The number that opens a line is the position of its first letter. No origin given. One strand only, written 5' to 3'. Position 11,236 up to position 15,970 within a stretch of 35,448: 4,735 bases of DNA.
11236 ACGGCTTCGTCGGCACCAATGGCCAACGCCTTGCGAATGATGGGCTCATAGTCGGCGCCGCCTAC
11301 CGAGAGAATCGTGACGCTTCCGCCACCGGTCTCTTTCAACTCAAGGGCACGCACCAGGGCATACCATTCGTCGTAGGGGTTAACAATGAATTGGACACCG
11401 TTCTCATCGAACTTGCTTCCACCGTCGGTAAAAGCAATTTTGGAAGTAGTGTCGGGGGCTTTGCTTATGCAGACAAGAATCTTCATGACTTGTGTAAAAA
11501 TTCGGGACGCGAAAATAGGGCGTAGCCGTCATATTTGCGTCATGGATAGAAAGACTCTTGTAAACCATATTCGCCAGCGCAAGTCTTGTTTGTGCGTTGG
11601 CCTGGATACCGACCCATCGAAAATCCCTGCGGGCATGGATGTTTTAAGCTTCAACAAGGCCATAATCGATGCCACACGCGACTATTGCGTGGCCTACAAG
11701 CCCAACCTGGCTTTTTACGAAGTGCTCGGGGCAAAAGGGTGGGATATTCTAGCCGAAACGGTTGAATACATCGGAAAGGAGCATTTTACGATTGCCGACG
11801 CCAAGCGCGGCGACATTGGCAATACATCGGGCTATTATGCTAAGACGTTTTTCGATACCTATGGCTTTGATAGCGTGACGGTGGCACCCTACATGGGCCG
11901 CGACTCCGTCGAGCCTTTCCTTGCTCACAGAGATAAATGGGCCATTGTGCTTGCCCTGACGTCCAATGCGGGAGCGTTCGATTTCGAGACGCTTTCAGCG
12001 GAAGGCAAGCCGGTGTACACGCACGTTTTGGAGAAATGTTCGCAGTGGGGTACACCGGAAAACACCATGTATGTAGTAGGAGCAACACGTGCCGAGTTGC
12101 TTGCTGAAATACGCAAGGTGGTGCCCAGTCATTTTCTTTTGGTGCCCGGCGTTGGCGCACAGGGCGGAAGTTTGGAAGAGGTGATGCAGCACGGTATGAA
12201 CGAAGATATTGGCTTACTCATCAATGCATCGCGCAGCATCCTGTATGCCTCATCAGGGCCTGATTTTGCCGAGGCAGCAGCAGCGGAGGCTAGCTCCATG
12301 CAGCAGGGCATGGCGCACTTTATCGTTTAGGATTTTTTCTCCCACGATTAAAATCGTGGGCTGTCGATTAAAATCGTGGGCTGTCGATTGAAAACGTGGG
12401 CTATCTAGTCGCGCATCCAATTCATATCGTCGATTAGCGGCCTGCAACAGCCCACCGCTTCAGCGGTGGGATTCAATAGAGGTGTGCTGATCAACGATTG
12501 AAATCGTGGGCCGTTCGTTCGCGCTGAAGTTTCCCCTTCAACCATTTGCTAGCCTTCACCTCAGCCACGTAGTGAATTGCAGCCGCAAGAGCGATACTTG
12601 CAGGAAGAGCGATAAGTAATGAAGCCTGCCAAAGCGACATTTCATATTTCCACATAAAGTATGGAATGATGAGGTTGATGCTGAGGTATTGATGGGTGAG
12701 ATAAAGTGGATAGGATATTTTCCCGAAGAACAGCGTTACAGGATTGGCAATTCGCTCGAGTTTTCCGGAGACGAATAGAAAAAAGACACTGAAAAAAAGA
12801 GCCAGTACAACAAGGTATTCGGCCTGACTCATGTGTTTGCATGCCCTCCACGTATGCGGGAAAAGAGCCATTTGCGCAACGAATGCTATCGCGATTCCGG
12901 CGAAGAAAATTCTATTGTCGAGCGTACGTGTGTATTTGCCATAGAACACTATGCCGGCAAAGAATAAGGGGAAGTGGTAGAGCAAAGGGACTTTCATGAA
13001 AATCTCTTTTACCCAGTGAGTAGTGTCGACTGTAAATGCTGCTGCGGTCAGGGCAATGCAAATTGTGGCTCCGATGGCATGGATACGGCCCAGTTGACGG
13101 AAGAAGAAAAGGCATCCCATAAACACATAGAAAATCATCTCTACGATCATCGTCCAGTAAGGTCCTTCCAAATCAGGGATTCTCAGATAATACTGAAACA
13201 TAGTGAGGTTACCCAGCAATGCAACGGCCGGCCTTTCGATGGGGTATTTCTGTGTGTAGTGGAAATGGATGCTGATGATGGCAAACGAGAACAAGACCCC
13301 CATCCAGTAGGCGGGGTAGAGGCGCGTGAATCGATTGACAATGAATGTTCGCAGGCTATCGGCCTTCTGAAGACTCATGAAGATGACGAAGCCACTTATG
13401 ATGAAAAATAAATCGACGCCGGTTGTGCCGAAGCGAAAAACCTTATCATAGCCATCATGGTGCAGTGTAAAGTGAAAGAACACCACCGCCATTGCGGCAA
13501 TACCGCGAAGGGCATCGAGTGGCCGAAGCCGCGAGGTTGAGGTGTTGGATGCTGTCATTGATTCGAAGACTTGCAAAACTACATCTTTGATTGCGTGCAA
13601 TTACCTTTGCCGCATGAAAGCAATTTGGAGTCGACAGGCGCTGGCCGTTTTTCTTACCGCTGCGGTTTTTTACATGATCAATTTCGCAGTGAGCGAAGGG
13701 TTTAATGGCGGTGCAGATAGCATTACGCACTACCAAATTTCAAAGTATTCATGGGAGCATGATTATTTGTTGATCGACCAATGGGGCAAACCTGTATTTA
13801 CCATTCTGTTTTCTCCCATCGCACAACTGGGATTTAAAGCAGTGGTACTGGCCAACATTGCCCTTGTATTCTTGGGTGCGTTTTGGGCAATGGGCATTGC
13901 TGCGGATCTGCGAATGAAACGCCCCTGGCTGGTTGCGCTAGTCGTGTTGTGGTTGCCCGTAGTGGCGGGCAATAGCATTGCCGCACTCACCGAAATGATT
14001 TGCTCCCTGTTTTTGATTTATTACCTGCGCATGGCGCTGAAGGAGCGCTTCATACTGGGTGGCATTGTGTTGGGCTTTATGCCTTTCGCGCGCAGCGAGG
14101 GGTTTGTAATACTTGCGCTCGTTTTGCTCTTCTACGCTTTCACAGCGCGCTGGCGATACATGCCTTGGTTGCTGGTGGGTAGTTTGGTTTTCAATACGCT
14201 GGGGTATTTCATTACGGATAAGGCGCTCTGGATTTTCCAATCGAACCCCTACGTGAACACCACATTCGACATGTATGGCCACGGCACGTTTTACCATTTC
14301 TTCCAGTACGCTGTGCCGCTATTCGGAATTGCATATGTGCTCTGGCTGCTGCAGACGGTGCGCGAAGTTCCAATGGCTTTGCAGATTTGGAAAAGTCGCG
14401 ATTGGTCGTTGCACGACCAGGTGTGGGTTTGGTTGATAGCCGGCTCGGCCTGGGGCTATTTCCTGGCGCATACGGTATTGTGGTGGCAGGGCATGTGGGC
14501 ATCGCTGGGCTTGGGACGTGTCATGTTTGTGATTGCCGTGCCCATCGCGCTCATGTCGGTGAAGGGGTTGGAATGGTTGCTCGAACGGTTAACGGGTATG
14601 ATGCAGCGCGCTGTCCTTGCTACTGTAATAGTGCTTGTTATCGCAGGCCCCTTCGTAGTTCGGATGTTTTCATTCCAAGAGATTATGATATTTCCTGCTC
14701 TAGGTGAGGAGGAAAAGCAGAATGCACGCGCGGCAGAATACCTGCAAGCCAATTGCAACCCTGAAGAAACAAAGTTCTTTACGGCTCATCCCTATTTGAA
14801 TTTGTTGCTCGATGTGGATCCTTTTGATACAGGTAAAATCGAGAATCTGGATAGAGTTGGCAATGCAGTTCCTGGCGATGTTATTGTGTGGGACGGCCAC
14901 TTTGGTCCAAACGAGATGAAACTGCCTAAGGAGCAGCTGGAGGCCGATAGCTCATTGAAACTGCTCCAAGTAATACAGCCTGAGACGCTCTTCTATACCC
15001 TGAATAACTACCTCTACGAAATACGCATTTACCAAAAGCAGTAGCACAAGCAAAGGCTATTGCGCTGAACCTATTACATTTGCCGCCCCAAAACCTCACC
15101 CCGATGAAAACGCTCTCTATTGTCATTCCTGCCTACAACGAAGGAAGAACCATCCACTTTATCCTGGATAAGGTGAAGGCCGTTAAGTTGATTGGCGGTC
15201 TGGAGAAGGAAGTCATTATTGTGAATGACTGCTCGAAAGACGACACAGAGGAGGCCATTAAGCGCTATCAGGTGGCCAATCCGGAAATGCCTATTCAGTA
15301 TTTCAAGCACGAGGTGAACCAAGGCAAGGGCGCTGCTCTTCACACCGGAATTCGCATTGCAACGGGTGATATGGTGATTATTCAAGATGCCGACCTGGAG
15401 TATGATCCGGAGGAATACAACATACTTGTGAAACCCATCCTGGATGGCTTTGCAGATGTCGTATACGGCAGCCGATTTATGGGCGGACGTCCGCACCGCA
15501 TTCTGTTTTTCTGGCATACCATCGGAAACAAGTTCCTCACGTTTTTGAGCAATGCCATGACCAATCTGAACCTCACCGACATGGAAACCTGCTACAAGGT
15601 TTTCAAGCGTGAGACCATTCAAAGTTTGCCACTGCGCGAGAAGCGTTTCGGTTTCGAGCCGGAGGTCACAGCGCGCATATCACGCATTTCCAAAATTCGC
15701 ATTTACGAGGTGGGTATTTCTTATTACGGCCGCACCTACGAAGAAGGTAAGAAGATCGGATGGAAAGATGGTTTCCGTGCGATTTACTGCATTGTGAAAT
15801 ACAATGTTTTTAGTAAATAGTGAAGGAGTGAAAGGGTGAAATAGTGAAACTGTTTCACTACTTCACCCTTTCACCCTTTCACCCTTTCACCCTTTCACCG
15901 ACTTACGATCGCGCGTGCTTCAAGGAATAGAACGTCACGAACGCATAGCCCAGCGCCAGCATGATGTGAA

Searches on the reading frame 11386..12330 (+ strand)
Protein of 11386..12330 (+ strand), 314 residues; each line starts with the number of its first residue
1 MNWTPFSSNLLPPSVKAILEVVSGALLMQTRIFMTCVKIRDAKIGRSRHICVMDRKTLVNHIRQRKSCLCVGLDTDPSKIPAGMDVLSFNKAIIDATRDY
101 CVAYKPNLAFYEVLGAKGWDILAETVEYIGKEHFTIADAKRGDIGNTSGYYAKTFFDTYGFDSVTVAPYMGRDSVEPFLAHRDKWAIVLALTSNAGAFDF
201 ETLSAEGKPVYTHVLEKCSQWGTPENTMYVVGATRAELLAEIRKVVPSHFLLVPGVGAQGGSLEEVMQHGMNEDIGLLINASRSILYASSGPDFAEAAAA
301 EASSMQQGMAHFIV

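Call 35: search_protein_families(library=pfam, proteins=[window:11386-12330:+], max_evalue=0.001)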
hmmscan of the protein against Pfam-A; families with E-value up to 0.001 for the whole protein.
window:11386-12330:+ (314 aa): 1 family
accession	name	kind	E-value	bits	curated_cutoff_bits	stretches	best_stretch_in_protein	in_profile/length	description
PF00215.30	OMPdecase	-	1.2e-22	81.4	27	1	69-290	3-213/221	Orotidine 5'-phosphate decarboxylase / HUMPS family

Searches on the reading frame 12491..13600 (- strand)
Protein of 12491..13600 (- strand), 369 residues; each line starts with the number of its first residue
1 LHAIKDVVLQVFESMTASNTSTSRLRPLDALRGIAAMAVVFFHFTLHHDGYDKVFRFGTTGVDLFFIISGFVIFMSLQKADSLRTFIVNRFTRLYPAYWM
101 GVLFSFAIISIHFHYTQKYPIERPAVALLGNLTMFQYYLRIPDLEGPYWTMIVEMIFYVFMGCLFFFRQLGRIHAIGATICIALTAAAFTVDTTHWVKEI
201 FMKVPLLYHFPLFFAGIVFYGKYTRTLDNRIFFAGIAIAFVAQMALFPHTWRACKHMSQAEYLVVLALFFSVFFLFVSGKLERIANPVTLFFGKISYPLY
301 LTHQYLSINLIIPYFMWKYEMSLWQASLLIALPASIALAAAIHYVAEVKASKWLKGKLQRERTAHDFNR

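Call 8: search_protein_families(library=pfam, proteins=[window:12491-13600:-], max_evalue=0.001)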
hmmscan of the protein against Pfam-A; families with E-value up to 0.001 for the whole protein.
window:12491-13600:- (369 aa): 1 family
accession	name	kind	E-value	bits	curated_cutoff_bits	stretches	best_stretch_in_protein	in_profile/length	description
PF01757.29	Acyl_transf_3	-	5.8e-32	111.5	31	1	28-342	4-324/326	Acyltransferase domain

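Call 62: search_protein_families(library=ncbifam, proteins=[window:12491-13600:-], max_evalue=0.1)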
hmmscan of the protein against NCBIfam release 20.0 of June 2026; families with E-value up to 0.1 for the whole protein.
window:12491-13600:- (369 aa): 0 families

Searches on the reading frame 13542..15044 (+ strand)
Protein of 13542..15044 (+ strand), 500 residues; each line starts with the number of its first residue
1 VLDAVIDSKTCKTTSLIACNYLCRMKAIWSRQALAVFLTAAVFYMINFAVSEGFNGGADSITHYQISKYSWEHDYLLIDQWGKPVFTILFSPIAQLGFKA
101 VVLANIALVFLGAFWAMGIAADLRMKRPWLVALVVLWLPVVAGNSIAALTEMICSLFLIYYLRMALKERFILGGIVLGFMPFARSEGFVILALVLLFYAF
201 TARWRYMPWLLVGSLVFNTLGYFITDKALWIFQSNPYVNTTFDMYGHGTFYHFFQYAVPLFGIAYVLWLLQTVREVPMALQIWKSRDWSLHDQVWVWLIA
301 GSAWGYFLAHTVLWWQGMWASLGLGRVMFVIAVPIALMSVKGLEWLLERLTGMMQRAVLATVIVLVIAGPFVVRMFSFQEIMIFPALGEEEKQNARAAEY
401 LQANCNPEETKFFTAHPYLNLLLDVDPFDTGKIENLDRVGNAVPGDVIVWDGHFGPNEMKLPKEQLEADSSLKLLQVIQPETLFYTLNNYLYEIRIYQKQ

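Call 8: search_protein_families(library=pfam, proteins=[window:13542-15044:+], max_evalue=0.001)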
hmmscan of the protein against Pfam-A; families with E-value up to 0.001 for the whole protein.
window:13542-15044:+ (500 aa): 0 families

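Call 61: search_solved_structures(query=window:13542-15044:+, max_evalue=10)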
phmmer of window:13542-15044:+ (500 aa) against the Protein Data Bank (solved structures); distinct sequences matched with E-value up to 10: 3.
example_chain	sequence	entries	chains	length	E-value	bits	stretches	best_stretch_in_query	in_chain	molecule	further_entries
3kop_A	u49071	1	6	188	0.27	12.9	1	440-491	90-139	Uncharacterized protein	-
9q69_E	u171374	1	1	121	0.87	11.3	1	58-84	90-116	RP.035 Heavy Chain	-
2ijl_A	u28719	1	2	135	1.8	10.2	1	83-132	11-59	Molybdenum-binding transcriptional repressor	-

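Call 62: search_protein_families(library=ncbifam, proteins=[window:13542-15044:+], max_evalue=0.1)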
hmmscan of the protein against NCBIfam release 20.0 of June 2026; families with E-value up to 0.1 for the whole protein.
window:13542-15044:+ (500 aa): 1 family
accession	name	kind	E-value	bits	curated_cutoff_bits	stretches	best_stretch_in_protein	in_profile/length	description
NF046093.1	AZOBR_p60025_fam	subfamily_domain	0.00093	18.5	150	1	63-215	67-228/232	AZOBR_p60025 family cell surface glycopolymer formation protein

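Call 77: search_protein_families(library=pfam, proteins=[window:13542-15044:+], max_evalue=0.1)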
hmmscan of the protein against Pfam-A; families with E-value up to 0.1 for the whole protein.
window:13542-15044:+ (500 aa): 0 families

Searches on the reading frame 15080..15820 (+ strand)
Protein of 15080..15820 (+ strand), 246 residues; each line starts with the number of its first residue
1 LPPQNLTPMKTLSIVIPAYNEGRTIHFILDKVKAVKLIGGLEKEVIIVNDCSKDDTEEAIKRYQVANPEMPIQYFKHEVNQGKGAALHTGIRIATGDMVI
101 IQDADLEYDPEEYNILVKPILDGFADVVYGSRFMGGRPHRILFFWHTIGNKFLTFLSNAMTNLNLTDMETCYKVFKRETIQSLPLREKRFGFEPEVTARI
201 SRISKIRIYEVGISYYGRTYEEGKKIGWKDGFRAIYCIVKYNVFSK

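Call 35: search_protein_families(library=pfam, proteins=[window:15080-15820:+], max_evalue=0.001)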
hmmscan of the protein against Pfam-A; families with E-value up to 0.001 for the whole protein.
window:15080-15820:+ (246 aa): 3 families
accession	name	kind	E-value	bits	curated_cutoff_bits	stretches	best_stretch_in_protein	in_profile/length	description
PF00535.33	Glycos_transf_2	-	2.7e-33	115.7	23.3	1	13-180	1-164/168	Glycosyl transferase family 2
PF10111.15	Glyco_tranf_2_2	-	1.5e-06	28.4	27.3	1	13-113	1-99/276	Glycosyltransferase like family 2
PF13641.12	Glyco_tranf_2_3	-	2.2e-05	25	27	1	12-119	3-110/230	Glycosyltransferase like family 2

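Call 62: search_protein_families(library=ncbifam, proteins=[window:15080-15820:+], max_evalue=0.1)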
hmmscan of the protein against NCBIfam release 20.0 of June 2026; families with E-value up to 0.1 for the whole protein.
window:15080-15820:+ (246 aa): 25 families
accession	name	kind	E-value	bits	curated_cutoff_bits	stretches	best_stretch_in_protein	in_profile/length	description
TIGR04182.1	glyco_TIGR04182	equivalog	5.1e-28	98.3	325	1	13-241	3-217/293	S-layer glycoprotein N-glycosyltransferase AglJ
NF047588.1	GlcsyltransPgfSStrep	equivalog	7.2e-20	71.4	500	1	12-183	3-167/308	glycosyltransferase PgfS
TIGR03937.1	PgaC_IcaA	equivalog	4.5e-17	62.1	422.3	1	5-120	40-150/407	poly-beta-1,6-N-acetyl-D-glucosamine synthase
NF058614.1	PPMAGASynPpgS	equivalog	9.3e-17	61.2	370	1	14-209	4-190/226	polyprenyl-phospho-N-acetylgalactosaminyl synthase PpgS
NF007986.1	PRK10714.1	equivalog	3.3e-16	59.2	529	1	7-202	3-191/316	undecaprenyl-phosphate 4-deoxy-4-formamido-L-arabinose transferase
NF007482.0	PRK10073.1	equivalog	1e-14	54.3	423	1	10-119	6-109/334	glycosyltransferase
NF010496.0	PRK13915.1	equivalog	2.5e-14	53.1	262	1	9-121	30-143/307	glucosyl-3-phosphoglycerate synthase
NF038302.1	EPS_HpsE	equivalog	2.3e-13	49.8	300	1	12-105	3-96/307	hormogonium polysaccharide biosynthesis glycosyltransferase HpsE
NF041875.1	EPS_EpsD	equivalog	1e-12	48.1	370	1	12-111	1-95/325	exopolysaccharide biosynthesis glycosyltransferase EpsD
NF047683.1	TeichurnBiosyTuaG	equivalog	3.1e-10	40.1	400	1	10-113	6-104/252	teichuronic acid biosynthesis protein TuaG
NF041391.1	DPhHxTase_Halo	equivalog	3.1e-10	39.4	375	1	18-220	3-188/213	dolichyl-phosphate hexose transferase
TIGR04283.1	glyco_like_mftF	equivalog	4.3e-10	39.6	182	1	12-120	1-96/221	TIGR04283 family arsenosugar biosynthesis glycosyltransferase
TIGR03965.1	mycofact_glyco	equivalog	4.3e-10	39.1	280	1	9-108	73-167/467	mycofactocin biosynthesis glycosyltransferase MftF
TIGR03111.1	glyc2_xrt_Gpos1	hypoth_equivalog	1.2e-07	30.9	363.95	1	10-111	49-147/439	TIGR03111 family XrtG-associated glycosyltransferase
NF050050.1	ProtGlycPglI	equivalog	4.5e-07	29.5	500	1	10-128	2-116/306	GalNAc(5)-diNAcBac-PP-undecaprenol beta-1,3-glucosyltransferase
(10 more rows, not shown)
